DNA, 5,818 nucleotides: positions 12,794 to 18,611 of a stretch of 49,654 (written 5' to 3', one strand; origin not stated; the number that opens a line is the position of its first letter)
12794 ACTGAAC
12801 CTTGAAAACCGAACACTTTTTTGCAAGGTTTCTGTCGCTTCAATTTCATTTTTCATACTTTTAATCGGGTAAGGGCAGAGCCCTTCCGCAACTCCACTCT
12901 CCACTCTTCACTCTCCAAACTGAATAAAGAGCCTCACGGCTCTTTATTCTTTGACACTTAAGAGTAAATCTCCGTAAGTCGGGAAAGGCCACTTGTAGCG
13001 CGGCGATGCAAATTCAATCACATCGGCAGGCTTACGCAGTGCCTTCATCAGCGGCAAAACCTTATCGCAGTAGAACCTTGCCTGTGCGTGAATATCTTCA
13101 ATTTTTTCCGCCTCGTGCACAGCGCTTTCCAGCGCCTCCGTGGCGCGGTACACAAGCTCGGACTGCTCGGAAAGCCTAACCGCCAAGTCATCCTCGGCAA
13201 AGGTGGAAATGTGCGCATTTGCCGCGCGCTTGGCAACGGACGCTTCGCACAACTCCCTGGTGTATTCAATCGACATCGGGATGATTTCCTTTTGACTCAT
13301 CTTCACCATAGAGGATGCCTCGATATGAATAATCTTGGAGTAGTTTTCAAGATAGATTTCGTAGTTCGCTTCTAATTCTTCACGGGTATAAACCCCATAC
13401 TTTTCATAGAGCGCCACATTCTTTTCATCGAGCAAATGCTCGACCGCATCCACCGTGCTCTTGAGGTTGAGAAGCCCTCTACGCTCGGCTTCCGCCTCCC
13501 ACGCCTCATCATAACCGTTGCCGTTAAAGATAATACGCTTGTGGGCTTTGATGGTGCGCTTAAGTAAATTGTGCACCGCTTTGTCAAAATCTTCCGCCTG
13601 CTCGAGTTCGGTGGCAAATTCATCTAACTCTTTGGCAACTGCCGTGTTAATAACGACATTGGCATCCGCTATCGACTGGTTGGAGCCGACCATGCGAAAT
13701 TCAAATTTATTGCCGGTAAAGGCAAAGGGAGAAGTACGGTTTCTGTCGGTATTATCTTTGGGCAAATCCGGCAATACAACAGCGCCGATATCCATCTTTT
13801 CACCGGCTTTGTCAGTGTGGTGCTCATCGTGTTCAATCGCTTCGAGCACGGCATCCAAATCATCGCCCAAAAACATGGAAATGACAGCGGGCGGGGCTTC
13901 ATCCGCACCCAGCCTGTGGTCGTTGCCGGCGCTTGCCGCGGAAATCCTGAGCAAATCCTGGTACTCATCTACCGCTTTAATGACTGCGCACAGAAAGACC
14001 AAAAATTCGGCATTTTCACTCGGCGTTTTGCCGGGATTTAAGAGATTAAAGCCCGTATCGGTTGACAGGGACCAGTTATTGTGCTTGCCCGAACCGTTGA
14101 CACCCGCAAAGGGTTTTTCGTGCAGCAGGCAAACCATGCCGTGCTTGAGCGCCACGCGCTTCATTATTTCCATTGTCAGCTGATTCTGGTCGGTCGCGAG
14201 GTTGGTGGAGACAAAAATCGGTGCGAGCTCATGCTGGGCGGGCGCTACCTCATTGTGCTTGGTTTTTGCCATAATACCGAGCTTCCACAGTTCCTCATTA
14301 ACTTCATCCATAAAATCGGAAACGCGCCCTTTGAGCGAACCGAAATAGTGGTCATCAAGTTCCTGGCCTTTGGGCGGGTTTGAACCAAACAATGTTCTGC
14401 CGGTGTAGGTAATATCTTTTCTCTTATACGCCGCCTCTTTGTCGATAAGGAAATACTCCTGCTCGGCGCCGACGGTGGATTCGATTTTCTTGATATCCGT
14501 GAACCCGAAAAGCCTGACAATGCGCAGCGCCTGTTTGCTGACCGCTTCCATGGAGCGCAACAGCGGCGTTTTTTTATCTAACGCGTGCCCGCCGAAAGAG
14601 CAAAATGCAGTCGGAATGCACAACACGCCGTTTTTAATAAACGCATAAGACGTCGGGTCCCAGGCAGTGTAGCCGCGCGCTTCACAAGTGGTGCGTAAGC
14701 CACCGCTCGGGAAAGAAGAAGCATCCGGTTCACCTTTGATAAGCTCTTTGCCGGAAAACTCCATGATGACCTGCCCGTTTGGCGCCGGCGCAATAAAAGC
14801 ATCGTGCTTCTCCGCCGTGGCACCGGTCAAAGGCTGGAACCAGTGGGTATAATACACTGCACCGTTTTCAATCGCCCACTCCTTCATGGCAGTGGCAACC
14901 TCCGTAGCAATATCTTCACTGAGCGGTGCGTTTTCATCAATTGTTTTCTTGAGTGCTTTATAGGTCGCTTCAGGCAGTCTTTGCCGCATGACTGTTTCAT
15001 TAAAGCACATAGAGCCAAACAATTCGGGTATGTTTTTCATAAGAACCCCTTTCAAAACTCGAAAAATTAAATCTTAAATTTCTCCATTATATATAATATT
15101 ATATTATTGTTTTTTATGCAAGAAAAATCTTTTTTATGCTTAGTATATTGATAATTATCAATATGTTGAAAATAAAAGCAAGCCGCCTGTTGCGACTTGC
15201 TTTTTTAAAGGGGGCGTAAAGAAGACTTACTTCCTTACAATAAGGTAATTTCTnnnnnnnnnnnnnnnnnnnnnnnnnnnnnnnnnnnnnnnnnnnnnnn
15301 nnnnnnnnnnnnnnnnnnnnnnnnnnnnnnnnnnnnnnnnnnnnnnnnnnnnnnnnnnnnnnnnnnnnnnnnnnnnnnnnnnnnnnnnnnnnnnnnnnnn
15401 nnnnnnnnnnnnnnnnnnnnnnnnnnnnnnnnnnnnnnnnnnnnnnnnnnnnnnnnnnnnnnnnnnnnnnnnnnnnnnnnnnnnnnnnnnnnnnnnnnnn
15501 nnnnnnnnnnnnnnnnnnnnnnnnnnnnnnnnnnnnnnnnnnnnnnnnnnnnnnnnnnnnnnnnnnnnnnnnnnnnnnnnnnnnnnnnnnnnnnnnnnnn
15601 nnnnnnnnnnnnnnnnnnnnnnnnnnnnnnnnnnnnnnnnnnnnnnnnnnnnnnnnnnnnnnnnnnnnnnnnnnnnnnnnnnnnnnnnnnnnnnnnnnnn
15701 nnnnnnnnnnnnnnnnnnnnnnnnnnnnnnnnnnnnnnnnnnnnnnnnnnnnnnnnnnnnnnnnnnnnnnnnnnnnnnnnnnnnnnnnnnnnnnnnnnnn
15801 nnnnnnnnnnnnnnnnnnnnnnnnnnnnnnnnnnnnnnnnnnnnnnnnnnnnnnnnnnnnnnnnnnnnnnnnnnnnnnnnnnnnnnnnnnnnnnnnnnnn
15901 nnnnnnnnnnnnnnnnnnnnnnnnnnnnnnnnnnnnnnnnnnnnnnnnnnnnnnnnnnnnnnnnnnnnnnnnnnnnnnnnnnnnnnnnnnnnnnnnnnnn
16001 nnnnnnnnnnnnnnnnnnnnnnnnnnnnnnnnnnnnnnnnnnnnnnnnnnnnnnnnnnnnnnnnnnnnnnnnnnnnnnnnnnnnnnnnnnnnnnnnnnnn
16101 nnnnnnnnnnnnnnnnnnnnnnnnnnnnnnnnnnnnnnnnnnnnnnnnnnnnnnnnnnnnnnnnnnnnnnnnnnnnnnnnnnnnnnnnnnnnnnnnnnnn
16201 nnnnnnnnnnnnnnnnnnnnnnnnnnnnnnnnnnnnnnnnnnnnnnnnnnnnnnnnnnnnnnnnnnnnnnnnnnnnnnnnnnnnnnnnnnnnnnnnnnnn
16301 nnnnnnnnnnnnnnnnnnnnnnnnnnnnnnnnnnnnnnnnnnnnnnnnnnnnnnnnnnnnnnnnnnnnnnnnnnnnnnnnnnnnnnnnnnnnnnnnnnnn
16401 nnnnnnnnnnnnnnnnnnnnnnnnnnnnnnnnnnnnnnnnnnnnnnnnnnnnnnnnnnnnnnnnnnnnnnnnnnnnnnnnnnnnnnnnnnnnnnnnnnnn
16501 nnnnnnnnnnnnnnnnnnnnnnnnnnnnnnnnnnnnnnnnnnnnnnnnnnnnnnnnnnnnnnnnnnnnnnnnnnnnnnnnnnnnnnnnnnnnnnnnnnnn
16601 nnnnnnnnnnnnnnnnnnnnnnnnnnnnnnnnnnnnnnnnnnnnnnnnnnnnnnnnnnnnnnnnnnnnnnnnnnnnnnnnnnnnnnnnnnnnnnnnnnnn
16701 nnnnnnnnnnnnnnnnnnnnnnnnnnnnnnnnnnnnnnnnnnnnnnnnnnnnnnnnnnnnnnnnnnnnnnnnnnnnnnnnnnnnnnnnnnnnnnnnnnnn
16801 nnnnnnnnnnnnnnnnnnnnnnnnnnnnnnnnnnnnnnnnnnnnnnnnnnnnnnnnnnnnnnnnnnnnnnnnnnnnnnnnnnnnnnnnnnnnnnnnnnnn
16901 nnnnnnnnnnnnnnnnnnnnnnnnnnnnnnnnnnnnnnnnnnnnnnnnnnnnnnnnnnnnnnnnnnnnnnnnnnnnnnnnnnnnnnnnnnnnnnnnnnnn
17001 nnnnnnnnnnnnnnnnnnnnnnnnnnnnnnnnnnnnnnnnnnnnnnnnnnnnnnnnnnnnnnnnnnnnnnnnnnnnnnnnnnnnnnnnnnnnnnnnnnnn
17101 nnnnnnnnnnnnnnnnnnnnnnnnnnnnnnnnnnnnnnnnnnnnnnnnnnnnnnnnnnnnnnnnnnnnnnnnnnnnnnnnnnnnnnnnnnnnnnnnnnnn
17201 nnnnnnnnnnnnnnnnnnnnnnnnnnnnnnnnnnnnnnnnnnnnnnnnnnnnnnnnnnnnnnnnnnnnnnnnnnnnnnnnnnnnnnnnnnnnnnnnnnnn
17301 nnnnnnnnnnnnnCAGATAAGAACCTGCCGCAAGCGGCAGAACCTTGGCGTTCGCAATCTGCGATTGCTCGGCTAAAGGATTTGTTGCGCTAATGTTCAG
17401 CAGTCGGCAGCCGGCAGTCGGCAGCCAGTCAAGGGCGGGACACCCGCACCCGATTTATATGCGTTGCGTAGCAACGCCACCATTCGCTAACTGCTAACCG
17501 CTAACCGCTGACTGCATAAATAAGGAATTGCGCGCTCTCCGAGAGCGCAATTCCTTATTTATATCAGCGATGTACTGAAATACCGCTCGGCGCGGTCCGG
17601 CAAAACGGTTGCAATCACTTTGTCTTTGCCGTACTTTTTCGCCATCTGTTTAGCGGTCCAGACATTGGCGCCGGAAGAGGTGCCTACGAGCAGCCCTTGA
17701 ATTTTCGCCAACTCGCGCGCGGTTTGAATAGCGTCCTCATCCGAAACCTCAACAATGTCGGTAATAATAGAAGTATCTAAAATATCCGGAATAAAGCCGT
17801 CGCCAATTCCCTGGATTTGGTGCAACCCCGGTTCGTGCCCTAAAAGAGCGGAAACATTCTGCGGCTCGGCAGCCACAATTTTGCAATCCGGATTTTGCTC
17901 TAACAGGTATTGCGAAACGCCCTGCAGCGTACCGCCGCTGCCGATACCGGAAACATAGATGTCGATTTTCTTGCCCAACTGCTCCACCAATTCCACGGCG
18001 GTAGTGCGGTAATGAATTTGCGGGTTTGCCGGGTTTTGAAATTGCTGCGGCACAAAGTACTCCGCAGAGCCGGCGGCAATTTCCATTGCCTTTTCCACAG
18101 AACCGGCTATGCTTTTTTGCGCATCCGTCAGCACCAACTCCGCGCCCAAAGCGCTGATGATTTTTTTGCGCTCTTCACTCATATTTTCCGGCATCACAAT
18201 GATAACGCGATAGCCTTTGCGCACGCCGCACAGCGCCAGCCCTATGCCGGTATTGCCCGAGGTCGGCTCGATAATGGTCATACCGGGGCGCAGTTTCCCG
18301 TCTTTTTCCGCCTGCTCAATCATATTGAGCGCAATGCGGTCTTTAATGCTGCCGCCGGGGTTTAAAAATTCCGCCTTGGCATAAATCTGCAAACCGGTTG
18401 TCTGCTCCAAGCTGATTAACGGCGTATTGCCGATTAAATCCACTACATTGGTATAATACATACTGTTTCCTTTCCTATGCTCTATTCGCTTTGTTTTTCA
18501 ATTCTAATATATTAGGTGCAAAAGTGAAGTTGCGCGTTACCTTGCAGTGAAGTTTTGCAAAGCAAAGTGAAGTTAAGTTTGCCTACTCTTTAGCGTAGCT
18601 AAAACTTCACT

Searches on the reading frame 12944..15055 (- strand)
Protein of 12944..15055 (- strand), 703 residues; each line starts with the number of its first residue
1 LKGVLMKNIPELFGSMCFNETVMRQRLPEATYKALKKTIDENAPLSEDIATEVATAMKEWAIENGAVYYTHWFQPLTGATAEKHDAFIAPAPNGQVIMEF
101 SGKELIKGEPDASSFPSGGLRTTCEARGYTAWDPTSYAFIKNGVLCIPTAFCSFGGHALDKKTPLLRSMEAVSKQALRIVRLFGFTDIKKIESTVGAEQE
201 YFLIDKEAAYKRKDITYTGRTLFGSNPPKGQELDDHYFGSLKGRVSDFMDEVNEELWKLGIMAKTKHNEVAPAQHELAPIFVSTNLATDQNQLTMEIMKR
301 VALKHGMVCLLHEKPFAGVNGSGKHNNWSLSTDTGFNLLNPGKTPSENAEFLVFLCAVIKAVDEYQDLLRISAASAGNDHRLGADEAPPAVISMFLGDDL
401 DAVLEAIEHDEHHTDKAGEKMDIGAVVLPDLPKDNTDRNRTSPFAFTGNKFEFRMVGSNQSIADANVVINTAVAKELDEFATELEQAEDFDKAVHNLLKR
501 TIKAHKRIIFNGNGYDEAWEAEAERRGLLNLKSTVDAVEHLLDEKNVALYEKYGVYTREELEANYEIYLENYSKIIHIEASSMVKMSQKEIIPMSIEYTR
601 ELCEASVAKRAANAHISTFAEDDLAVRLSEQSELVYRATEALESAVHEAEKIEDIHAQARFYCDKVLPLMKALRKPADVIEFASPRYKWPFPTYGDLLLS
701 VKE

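Call 16: search_protein_families(library=pfam, proteins=[window:12944-15055:-], max_evalue=0.00001)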
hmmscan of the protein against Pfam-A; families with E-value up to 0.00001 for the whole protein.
window:12944-15055:- (703 aa): 3 families
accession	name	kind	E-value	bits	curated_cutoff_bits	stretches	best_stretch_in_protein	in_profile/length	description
PF12437.13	GSIII_N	-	5.5e-77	257.3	25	1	11-168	3-160/160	Glutamine synthetase type III N terminal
PF18318.6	Gln-synt_C-ter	-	7.1e-43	145.6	22.7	1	493-606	1-114/118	Glutamine synthetase C-terminal domain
PF00120.29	Gln-synt_C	-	2.4e-20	73.4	24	1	191-364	20-190/344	Glutamine synthetase, catalytic domain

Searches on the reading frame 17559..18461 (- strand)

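Call 27: search_protein_families(library=pfam, proteins=[window:17559-18461:-], max_evalue=0.00001)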
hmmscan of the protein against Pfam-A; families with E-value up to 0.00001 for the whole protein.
window:17559-18461:- (300 aa): 1 family
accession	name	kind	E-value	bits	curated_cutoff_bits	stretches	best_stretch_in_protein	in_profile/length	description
PF00291.31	PALP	-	4.7e-74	249.8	35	1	8-289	3-295/295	Pyridoxal-phosphate dependent enzyme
